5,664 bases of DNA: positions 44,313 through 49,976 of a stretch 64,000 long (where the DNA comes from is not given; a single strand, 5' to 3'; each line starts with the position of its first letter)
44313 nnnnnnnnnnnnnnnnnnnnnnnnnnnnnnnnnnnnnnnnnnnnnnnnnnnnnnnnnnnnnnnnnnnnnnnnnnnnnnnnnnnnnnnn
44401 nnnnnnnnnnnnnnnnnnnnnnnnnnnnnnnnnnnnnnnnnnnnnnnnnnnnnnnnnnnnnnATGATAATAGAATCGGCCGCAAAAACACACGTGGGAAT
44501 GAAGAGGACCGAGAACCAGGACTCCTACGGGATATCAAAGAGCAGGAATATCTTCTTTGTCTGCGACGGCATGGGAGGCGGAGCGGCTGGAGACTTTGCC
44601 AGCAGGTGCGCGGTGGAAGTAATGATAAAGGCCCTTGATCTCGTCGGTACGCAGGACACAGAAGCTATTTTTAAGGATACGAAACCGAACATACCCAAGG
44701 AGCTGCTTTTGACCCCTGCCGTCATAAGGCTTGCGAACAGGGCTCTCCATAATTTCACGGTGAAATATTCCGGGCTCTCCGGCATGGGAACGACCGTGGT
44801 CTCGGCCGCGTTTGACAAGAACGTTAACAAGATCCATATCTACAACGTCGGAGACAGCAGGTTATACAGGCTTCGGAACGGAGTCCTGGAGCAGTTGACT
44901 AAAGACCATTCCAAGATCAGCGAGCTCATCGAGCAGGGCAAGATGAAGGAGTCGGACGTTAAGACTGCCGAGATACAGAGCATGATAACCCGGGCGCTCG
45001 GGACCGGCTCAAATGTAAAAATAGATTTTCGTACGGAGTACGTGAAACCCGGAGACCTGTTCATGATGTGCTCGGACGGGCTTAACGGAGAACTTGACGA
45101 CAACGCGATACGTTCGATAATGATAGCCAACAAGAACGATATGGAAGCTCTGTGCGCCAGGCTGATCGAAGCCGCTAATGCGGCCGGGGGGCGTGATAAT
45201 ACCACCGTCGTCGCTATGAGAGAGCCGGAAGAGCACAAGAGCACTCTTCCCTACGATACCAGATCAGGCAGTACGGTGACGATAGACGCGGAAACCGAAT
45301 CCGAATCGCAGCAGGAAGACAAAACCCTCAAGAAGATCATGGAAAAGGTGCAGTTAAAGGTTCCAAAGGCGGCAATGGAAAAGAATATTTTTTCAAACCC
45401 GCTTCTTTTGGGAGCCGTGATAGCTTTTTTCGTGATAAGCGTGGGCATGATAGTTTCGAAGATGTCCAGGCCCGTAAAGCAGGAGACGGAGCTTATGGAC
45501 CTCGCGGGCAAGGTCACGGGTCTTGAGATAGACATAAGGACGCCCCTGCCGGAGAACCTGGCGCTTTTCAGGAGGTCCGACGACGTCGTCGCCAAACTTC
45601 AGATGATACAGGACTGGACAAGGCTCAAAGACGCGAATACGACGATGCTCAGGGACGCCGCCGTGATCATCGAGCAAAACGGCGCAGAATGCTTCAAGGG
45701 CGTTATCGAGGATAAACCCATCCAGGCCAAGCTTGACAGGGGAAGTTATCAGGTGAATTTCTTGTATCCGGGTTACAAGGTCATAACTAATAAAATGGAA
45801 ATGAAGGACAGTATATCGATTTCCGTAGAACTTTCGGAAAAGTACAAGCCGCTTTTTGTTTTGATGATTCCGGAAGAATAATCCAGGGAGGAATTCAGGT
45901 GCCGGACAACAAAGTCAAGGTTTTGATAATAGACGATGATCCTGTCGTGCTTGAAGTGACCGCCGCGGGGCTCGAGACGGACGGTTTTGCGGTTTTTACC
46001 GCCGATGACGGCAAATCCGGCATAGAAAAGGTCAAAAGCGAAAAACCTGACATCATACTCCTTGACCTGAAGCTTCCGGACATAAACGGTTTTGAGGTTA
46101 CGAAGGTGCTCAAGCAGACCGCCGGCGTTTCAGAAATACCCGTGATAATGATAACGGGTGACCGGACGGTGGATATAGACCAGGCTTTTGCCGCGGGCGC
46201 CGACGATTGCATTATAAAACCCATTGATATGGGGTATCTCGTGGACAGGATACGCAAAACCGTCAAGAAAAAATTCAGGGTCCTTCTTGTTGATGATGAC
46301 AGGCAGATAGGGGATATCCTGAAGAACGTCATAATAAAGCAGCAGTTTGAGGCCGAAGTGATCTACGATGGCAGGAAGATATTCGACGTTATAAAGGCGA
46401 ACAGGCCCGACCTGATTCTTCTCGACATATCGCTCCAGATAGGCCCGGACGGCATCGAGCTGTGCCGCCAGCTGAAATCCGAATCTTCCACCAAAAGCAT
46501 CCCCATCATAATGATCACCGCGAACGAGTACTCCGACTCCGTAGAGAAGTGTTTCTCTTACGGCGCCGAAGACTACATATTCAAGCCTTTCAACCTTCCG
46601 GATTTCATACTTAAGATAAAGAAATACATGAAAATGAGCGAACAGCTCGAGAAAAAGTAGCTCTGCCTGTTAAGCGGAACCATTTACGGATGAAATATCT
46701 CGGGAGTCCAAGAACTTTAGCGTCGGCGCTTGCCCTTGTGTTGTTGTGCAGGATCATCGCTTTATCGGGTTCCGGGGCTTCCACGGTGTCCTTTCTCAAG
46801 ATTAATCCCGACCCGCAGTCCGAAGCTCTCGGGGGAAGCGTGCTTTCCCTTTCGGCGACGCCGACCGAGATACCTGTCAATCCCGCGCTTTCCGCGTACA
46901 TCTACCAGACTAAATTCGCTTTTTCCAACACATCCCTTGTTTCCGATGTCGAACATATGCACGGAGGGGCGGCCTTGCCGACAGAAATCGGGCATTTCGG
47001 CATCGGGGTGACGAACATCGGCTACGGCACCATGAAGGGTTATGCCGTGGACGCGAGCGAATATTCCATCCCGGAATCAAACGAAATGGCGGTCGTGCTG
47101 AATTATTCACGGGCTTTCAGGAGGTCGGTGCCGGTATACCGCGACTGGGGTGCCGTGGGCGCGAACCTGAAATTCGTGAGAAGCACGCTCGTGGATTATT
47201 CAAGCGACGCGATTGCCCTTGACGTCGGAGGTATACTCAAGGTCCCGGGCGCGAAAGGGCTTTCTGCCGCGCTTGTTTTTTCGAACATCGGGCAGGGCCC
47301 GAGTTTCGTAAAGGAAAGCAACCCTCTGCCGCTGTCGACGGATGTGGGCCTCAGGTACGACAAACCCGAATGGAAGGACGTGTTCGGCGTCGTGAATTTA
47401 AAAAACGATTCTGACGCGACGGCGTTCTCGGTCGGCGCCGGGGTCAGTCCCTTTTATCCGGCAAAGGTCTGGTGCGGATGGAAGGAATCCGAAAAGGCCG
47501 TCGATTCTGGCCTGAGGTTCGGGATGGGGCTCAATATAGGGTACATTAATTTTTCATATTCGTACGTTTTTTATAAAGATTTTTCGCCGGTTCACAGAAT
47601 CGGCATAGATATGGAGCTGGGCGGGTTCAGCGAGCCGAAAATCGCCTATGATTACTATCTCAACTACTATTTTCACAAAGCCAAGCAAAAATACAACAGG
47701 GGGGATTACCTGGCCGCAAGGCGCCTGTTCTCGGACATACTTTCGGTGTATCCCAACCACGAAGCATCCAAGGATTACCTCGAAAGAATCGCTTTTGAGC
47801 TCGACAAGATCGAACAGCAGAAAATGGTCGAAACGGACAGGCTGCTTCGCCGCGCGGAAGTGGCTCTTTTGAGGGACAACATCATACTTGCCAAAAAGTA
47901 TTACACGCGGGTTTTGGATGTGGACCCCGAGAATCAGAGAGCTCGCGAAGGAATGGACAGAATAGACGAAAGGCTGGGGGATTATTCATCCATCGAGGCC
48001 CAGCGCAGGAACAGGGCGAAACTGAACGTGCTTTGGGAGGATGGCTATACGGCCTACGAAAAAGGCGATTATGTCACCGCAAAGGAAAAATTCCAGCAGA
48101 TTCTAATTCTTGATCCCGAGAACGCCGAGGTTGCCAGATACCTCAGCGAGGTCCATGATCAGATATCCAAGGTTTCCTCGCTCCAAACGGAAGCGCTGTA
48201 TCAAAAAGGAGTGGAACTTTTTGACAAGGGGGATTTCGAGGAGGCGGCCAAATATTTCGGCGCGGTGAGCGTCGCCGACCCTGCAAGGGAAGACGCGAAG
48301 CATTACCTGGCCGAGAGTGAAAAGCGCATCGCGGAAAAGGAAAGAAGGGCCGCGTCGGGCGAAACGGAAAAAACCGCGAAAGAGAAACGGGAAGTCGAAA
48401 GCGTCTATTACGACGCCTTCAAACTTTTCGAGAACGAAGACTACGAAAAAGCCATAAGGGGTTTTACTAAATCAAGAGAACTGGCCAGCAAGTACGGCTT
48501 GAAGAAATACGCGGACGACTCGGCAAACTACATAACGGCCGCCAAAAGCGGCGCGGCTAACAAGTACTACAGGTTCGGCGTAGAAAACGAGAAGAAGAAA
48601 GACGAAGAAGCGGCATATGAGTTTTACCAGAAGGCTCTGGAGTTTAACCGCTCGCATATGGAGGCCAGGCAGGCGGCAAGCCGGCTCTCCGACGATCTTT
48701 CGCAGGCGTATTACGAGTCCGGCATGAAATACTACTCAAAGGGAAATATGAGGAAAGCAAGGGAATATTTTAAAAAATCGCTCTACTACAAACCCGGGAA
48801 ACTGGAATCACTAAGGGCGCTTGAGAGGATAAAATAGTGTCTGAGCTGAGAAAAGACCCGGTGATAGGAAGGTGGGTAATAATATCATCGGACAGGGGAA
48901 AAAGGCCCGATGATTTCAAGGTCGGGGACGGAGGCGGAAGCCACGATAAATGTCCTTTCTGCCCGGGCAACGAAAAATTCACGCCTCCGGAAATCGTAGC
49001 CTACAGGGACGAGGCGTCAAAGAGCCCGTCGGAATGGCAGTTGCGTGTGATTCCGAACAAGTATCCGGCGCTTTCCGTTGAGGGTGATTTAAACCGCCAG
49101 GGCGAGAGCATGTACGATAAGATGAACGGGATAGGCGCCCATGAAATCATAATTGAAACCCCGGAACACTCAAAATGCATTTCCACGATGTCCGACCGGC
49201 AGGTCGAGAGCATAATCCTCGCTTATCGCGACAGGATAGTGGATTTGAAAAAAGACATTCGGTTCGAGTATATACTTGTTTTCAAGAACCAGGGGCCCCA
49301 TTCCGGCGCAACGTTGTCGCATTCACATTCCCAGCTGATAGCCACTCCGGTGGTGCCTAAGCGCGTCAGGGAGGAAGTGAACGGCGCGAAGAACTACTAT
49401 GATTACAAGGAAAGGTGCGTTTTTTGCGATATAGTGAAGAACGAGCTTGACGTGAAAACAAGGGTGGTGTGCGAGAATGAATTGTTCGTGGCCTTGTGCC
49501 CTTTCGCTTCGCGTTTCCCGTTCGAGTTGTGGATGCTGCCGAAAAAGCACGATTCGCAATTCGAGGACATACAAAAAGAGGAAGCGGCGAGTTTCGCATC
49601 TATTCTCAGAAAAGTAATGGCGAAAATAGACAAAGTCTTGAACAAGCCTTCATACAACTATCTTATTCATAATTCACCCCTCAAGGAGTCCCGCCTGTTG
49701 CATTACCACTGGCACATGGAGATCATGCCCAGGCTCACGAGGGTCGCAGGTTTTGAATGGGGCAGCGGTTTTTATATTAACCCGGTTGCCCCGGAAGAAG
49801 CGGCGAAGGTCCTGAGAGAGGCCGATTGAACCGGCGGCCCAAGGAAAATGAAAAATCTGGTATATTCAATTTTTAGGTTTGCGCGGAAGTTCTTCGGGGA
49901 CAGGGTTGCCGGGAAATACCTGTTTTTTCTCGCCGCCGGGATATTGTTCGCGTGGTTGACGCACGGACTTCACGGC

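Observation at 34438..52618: One promoter-delimited block couples Ser/Thr phospho-signalling (kinase, 2xFHA, PP2C, 2xREC) to PorV-like barrels, CTD-type cargo and a glycan-pyruvylation module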

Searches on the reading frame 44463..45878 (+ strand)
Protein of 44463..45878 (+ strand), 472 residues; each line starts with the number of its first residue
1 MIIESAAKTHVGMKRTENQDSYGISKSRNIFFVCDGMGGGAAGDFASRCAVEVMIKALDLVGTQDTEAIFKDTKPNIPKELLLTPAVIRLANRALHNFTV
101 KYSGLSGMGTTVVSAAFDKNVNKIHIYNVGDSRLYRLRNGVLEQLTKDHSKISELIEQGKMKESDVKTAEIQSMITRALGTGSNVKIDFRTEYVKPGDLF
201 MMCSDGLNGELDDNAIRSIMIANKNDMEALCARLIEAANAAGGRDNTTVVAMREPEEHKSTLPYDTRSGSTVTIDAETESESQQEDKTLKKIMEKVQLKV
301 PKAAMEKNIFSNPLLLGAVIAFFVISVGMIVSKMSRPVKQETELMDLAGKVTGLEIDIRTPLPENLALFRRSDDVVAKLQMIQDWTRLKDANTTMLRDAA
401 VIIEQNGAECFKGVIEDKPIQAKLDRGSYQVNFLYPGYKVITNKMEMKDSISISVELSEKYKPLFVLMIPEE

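Call 5: search_protein_families(library=pfam, proteins=[window:44463-45878:+], max_evalue=0.01)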
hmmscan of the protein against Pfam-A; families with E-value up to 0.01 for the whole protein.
window:44463-45878:+ (472 aa): 3 families
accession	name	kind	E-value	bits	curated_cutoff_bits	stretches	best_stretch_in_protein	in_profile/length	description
PF13672.11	PP2C_2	-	5.9e-14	52.5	24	1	15-240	9-197/209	Protein phosphatase 2C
PF07228.17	SpoIIE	-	1.5e-08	35.3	25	1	177-253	103-190/192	Stage II sporulation protein E (SpoIIE)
PF00481.26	PP2C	-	0.00019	21.6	20.3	1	23-150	29-141/255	Protein phosphatase 2C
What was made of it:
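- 44463..45881 (+): P07: membrane PP2C phosphatase with a TM helix at 314-332 and a periplasmic C-terminal domain of about 140 aa. The gene overlaps P06 by 4 nt. PP2C_2 52 bits (call 5).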

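Call 7: search_protein_families(library=ncbifam, proteins=[window:44463-45878:+], max_evalue=0.01)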
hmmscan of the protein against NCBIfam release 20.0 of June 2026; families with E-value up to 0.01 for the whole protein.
window:44463-45878:+ (472 aa): 3 families
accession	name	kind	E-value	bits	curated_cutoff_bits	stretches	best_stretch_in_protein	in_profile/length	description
NF033484.1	Stp1_PP2C_phos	equivalog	3.4e-63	213.3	230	1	8-252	1-231/232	Stp1/IreP family PP2C-type Ser/Thr phosphatase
NF011149.0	PRK14559.1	equivalog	7.3e-29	101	374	1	3-253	372-630/642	serine/threonine phosphatase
TIGR02865.1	spore_II_E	equivalog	1.4e-05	23.4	490.8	1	178-251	678-760/764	stage II sporulation protein E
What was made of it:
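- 44463..45881 (+): Stp1/IreP model 213 bits against a cut-off of 230 (call 7).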

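Call 85: search_protein_families(library=padloc, proteins=[window:44463-45878:+], max_evalue=0.001)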
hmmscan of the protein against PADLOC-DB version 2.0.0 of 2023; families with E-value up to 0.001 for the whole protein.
window:44463-45878:+ (472 aa): 1 family
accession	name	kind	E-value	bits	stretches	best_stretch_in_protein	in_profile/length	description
PDLC04518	PDC-M21C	-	3.5e-06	24.4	1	1-218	1-197/243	-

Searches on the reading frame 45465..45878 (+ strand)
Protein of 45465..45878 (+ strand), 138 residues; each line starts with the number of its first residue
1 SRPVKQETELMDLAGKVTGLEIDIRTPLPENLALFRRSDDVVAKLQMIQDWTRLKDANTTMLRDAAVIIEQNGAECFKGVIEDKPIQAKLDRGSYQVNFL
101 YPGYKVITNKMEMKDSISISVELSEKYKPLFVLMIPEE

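Call 67: search_protein_families(library=pfam, proteins=[window:45465-45878:+], max_evalue=0.01)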
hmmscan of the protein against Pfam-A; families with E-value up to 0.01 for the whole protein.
window:45465-45878:+ (138 aa): 0 families

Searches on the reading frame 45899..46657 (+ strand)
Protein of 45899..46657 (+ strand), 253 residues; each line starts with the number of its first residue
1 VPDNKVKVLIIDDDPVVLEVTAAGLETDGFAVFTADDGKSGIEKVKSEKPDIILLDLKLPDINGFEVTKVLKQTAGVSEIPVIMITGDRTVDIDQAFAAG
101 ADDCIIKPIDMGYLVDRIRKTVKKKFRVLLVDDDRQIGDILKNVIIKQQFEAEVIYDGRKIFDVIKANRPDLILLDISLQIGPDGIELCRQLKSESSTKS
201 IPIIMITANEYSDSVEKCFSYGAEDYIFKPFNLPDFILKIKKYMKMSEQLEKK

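Call 5: search_protein_families(library=pfam, proteins=[window:45899-46657:+], max_evalue=0.01)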
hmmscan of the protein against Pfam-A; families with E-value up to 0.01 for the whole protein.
window:45899-46657:+ (253 aa): 2 families
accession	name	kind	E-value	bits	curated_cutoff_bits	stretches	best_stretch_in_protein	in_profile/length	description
PF00072.30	Response_reg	-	5.2e-55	184.8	30.2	2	8-119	1-111/111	Response regulator receiver domain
PF23198.2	PDE8A_N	-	5.9e-06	26.7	29.6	1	121-217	5-102/147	PDE8A-like, N-terminal domain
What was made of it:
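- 45899..46660 (+): P08: REC-REC protein with no output domain. Most relatives have a single REC. Response_reg 185 bits over two stretches (call 5).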

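Call 7: search_protein_families(library=ncbifam, proteins=[window:45899-46657:+], max_evalue=0.01)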
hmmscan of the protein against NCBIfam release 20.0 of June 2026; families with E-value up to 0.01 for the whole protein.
window:45899-46657:+ (253 aa): 107 families (the best 25 are shown)
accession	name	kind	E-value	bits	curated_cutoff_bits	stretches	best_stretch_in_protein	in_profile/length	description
NF040689.1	MtrAB_MtrA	equivalog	2e-51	174.4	300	2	128-249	1-118/219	MtrAB system response regulator MtrA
TIGR02154.1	PhoB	equivalog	4.2e-50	170.2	296.2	2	127-247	4-123/226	phosphate regulon transcriptional regulator PhoB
NF041733.1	resp_reg_CseB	equivalog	1.1e-46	159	350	2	7-124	2-117/228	two-component system response regulator CseB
NF007135.0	PRK09581.1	equivalog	5.1e-44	150.8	474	2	7-123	4-121/457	PleD family two-component system response regulator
NF040534.1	resp_reg_YycF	equivalog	5e-42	143.7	340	2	127-249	2-120/231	response regulator YycF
NF053854.1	RespRegPhoBBctds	equivalog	4.6e-39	134.1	270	2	128-249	1-120/225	two-component system response regulator PhoB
NF045944.1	ResRegRpaBCyano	equivalog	3.2e-37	128.1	330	2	9-124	1-114/229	response regulator transcription factor RpaB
NF008296.0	PRK11083.1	equivalog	1.9e-36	125.6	273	2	5-124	3-120/228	two-component system response regulator CreB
NF051850.1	RespRegRprY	equivalog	3.3e-36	124.8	370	2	123-245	2-121/234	response regulator transcription factor RprY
NF007005.1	PRK09468.1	equivalog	8.7e-36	123.5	331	2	124-246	2-121/237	osmolarity response regulator transcription factor OmpR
NF007982.1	PRK10710.1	equivalog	4.3e-35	121.4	380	2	122-248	4-126/235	envelope stress response regulator BaeR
TIGR01387.1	cztR_silR_copR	subfamily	6.4e-35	120.8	279.2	2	8-124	1-116/218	heavy metal response regulator transcription factor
NF045991.1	RespRegCtrARhodob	equivalog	1.9e-34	119.3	350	2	7-124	2-118/224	response regulator transcription factor CtrA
NF038297.2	hybrid_HK_HrmK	equivalog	2.6e-34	118.9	725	2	122-243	487-607/607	hybrid histidine kinase/response regulator HrmK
NF007546.0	PRK10161.1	equivalog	2.6e-33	115.5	471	2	7-123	4-121/229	phosphate response regulator transcription factor PhoB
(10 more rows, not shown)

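Call 85: search_protein_families(library=padloc, proteins=[window:45899-46657:+], max_evalue=0.001)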
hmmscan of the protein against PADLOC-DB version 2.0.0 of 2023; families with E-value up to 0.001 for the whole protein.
window:45899-46657:+ (253 aa): 3 families
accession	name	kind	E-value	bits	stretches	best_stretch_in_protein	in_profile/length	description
PDLC00405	SduA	-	1.1e-11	42.8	1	4-65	5-66/323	DUF4263 domain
PDLC04055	PD-T4-6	-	6.4e-11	39.7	2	127-249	367-488/496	-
PDLC04725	PDC-M60B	-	7.2e-08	30.4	0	125-179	3-59/158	-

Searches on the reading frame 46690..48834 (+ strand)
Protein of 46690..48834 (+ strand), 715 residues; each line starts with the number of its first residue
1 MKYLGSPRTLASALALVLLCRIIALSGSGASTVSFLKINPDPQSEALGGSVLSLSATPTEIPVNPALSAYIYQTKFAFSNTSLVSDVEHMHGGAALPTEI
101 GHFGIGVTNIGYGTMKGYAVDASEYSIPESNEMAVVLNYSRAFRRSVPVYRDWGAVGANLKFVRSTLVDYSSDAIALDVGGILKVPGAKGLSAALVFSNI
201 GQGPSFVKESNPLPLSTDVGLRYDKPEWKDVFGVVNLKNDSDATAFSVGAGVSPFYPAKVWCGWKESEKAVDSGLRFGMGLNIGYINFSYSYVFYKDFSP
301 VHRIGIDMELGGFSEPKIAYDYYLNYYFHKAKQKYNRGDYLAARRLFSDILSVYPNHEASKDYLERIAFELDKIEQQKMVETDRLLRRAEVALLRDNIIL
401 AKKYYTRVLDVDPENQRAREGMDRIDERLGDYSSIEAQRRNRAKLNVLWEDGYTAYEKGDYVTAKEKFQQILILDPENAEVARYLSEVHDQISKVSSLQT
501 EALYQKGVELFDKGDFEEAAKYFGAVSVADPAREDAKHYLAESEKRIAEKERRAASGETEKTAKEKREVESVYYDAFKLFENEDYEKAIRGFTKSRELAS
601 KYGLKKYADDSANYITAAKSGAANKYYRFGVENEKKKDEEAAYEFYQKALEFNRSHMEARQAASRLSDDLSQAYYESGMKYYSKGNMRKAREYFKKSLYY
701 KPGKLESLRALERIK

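Call 5: search_protein_families(library=pfam, proteins=[window:46690-48834:+], max_evalue=0.01)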
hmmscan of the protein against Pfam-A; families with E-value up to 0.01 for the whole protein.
window:46690-48834:+ (715 aa): 11 families
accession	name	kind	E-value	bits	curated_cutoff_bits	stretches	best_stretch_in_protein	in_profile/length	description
PF07719.23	TPR_2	-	2.4e-19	68.2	27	2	672-702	2-32/34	Tetratricopeptide repeat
PF00515.34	TPR_1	-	4.7e-15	55.1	27.8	2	672-702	2-32/34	Tetratricopeptide repeat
PF13181.12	TPR_8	-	1.4e-11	44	25.7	1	672-702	2-32/34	Tetratricopeptide repeat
PF14863.12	Alkyl_sulf_dimr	-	5.9e-10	40.1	26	0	501-554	70-123/139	Alkyl sulfatase dimerisation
PF14559.12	TPR_19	-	8.7e-10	39.2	25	0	456-489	2-35/68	Tetratricopeptide repeat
PF13432.12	TPR_16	-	1.3e-08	35.6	32.7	0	504-542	1-39/65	Tetratricopeptide repeat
PF13428.12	TPR_14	-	1e-06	29.2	23.5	0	501-542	2-43/44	Tetratricopeptide repeat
PF13424.12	TPR_12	-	2.6e-05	24.8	30.1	0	646-698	19-72/77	Tetratricopeptide repeat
PF13174.12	TPR_6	-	0.00023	22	26.3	0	327-357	3-33/33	Tetratricopeptide repeat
PF23914.1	TPR_CcmH_CycH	-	0.00033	20.9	42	0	536-597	86-149/158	Cytochrome c-type biogenesis protein H TPR domain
PF13525.12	YfiO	-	0.0004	20.6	25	0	327-362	8-43/203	Outer membrane lipoprotein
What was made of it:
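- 46690..48837 (+): P09: signal peptide, PorV/PorQ-like barrel (about residues 30-310) and a long C-terminal TPR region. TPR (call 5).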

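Call 7: search_protein_families(library=ncbifam, proteins=[window:46690-48834:+], max_evalue=0.01)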
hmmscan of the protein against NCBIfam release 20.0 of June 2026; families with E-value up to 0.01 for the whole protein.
window:46690-48834:+ (715 aa): 13 families
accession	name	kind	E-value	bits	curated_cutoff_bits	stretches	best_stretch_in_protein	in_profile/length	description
NF033711.1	T9SS_PorQ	equivalog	3.2e-25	88.9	220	1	13-221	6-209/335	type IX secretion system protein PorQ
NF033709.1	PorV_fam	subfamily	7.5e-25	88.2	90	1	31-306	2-322/326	PorV/PorQ family protein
TIGR02552.1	LcrH_SycD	equivalog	2e-11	43.7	104.8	2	439-489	12-62/136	SycD/LcrH family type III secretion system chaperone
NF042912.1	Amuc_1098_fam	equivalog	1.2e-10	40.2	750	2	321-445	86-217/805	Amuc_1098 family type IV pilus outer membrane protein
TIGR02917.1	PEP_TPR_lipo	equivalog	9.9e-09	33.6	312.2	1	499-714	294-508/899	XrtA/PEP-CTERM system TPR-repeat protein PrsT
TIGR03302.1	OM_YfiO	subfamily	1.2e-06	28.3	81.4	0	493-534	26-67/239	outer membrane protein assembly factor BamD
TIGR02795.1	tol_pal_ybgF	equivalog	6.9e-06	26.7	90.1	0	327-360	5-38/119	tol-pal system protein YbgF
TIGR02521.1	type_IV_pilW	equivalog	9.3e-05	22.1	154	0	452-511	38-95/234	type IV pilus biogenesis/stability protein PilW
NF040959.1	MamA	equivalog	9.7e-05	21.9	200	0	490-599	61-169/204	magnetosome protein MamA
NF047507.1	TPR_BatC_Lepto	exception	0.001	18.6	175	0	671-712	96-137/214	TPR repeat-containing protein BatC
NF053607.1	CHU_0125_OmpA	equivalog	0.0011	17.6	620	1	501-620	20-138/639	CHU_0125 family OmpA-like outer membrane integrity protein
NF033762.1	social_mot_Tgl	equivalog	0.0093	15.3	225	0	440-534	26-117/252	social motility TPR repeat lipoprotein Tgl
NF040561.1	PrimPol_Msp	equivalog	0.0096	14.5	200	1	372-467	15-106/515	CRISPR-associated primase-polymerase type A1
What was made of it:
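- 46690..48837 (+): PorQ model 88.9 bits and PorV_fam 88.2 bits against a cut-off of 90 (call 7).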

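Call 85: search_protein_families(library=padloc, proteins=[window:46690-48834:+], max_evalue=0.001)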
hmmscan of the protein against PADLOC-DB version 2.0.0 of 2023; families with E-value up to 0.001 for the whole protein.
window:46690-48834:+ (715 aa): 0 families

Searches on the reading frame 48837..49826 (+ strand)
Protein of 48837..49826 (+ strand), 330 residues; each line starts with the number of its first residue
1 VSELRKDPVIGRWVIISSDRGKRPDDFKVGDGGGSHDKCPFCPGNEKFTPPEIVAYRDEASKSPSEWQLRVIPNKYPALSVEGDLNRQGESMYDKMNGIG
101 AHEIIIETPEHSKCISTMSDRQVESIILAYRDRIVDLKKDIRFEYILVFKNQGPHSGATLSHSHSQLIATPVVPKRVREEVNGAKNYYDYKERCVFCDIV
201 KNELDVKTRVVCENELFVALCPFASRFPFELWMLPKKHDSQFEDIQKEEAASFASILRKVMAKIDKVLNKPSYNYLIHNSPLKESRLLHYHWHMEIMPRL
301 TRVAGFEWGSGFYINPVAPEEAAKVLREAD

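Call 5: search_protein_families(library=pfam, proteins=[window:48837-49826:+], max_evalue=0.01)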
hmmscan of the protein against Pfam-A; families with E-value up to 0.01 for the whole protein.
window:48837-49826:+ (330 aa): 6 families
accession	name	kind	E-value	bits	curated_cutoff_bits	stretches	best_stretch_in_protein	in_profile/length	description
PF01087.27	GalP_UDP_transf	-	2.4e-17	64.4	22.1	1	3-174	13-184/184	Galactose-1-phosphate uridyl transferase, N-terminal domain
PF02744.22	GalP_UDP_tr_C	-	6e-14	52.5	29.2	1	185-304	6-125/165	Galactose-1-phosphate uridyl transferase, C-terminal domain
PF16268.10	DUF4921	-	1.7e-11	44.2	28.5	1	123-322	200-389/425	Domain of unknown function (DUF4921)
PF16285.10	DUF4931_N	-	9.8e-11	42.3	24.1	1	102-169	53-120/124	Domain of unknown function (DUF4931) N-terminal domain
PF01230.28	HIT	-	1.5e-10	42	21.5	1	206-294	4-92/98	HIT domain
PF11969.13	DcpS_C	-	0.0014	19.5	24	1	193-291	1-98/114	Scavenger mRNA decapping enzyme C-term binding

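Call 7: search_protein_families(library=ncbifam, proteins=[window:48837-49826:+], max_evalue=0.01)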
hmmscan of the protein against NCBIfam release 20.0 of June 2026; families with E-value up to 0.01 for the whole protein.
window:48837-49826:+ (330 aa): 4 families
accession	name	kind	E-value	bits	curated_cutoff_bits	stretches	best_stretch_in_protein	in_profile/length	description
NF008724.0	PRK11720.1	equivalog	3.5e-46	157.9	448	1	4-327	12-336/348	UDP-glucose--hexose-1-phosphate uridylyltransferase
TIGR00209.1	galT_1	equivalog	5.1e-41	140.8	102.1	1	4-304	13-308/349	galactose-1-phosphate uridylyltransferase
NF045834.1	M_plasma_HinT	exception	3.7e-05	24.5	130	1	195-294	1-98/102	histidine triad protein HinT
NF052622.1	ATPAdlTfActino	equivalog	0.0052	16.3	290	1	189-305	34-148/176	ATP adenylyltransferase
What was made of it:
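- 48837..49829 (+): P10: GalT-type hexose-1-phosphate nucleotidyltransferase. It is a conserved neighbour of P09 and is followed by a GlgA-type gene in most relatives. Probably sugar or glycogen metabolism, not signalling. TIGR00209 140.8 bits against a cut-off of 102 (call 7).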
